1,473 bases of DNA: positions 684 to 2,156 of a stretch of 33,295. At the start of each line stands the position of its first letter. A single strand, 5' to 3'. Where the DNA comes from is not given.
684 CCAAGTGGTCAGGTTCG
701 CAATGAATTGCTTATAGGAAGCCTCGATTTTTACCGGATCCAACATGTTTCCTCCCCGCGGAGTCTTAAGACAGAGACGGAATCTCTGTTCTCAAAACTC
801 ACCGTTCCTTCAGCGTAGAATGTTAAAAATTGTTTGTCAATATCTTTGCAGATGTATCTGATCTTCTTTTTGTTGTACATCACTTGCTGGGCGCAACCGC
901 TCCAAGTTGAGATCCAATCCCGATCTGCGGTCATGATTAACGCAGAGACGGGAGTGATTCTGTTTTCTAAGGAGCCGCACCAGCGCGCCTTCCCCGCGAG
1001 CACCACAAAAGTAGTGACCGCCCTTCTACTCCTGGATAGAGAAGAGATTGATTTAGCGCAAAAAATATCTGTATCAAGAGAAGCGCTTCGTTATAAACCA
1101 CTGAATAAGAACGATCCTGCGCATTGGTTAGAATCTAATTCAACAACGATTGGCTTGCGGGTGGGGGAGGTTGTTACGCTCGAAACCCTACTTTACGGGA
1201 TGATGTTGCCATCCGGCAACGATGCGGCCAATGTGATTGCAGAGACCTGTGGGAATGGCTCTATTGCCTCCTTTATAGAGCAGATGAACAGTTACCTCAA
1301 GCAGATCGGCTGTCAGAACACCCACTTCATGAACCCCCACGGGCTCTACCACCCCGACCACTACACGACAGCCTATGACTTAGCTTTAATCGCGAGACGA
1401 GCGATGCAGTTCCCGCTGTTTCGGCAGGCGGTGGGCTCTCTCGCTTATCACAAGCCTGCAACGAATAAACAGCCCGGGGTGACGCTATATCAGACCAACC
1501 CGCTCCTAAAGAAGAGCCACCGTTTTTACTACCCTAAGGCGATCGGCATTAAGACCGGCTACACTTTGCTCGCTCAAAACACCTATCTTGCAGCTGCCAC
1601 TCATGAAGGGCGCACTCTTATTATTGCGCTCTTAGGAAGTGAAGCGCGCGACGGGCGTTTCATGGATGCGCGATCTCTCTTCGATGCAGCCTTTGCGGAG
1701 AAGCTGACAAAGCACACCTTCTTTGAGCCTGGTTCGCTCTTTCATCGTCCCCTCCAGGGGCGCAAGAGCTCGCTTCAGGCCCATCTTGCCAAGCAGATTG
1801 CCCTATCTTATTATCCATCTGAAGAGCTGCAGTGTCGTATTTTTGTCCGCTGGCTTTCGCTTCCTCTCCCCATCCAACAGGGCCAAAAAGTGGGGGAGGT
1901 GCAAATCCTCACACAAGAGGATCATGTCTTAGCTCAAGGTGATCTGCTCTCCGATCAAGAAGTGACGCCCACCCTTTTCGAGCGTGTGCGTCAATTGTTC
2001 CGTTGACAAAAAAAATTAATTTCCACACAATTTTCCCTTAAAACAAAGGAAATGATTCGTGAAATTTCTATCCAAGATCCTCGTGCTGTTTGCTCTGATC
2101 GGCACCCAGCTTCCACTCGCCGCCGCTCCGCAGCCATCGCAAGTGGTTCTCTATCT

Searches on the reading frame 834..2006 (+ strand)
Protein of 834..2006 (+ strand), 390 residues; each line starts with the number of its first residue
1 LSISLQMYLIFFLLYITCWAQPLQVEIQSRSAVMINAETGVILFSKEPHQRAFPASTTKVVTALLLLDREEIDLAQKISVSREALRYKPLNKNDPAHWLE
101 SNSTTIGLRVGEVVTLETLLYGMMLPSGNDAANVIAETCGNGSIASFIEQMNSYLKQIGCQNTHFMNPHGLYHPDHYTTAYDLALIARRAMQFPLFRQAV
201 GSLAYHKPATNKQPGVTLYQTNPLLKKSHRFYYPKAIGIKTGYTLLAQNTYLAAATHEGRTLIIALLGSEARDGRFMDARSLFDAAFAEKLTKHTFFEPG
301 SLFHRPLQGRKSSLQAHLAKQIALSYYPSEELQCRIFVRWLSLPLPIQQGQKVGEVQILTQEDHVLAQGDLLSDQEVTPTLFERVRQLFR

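Call 9: search_protein_families(library=pfam, proteins=[window:834-2006:+])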
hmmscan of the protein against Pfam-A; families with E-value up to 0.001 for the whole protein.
window:834-2006:+ (390 aa): 2 families
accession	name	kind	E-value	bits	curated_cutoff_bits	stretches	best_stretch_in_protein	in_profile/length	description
PF00768.25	Peptidase_S11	-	5.8e-46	157.3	27.6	1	24-269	7-237/239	D-alanyl-D-alanine carboxypeptidase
PF13354.11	Beta-lactamase2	-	2.5e-08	34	22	1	39-185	9-141/214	Beta-lactamase enzyme family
